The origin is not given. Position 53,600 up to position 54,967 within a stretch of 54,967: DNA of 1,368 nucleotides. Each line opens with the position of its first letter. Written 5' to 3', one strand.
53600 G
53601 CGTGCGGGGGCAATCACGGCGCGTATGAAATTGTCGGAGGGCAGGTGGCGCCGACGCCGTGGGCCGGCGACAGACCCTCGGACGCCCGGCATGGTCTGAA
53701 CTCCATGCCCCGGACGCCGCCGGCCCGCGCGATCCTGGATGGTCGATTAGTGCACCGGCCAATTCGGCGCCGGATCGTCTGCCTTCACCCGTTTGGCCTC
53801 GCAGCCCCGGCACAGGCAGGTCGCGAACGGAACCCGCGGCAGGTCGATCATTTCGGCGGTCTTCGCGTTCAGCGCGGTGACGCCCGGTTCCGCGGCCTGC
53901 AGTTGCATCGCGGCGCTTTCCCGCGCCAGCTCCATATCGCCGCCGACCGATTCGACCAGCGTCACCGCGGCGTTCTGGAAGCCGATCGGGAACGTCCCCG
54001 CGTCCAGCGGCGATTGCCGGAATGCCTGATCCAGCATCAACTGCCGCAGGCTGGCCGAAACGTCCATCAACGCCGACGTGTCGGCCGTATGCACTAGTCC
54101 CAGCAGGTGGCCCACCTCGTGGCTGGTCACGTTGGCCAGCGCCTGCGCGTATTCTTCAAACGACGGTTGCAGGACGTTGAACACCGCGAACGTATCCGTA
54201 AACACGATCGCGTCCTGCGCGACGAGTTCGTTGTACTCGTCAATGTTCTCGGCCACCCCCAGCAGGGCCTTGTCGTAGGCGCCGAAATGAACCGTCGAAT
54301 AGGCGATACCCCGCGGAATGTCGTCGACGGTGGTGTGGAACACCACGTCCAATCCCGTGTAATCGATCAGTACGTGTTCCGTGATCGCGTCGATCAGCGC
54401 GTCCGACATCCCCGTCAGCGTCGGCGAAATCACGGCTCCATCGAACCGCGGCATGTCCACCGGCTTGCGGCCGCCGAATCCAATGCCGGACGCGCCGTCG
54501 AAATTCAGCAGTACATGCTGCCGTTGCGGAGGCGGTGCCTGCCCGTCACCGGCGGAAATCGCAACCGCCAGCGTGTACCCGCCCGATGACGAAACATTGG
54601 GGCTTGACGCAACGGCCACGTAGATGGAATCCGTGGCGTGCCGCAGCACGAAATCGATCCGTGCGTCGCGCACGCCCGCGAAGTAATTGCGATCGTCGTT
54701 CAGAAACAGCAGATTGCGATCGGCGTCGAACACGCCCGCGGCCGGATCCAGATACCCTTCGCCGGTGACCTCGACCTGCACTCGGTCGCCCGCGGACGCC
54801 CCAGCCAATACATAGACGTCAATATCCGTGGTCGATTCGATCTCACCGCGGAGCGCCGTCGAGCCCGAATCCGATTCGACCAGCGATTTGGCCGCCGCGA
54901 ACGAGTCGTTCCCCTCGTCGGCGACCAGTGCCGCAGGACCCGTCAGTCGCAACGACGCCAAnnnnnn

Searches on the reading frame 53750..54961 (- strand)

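Call 64: search_protein_families(library=pfam, proteins=[window:53750-54961:-], max_evalue=0.001)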
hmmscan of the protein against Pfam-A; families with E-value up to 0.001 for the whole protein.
window:53750-54961:- (404 aa): 3 families
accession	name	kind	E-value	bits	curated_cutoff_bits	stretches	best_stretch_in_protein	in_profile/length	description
PF00413.30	Peptidase_M10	-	7.8e-06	26.3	24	1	271-302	104-135/159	Matrixin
PF16313.11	DUF4953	-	5.9e-05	22.9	24.2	1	272-301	10-39/316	Met-zincin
PF13688.12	Reprolysin_5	-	0.00095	19.9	27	0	272-297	138-163/196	Metallo-peptidase family M12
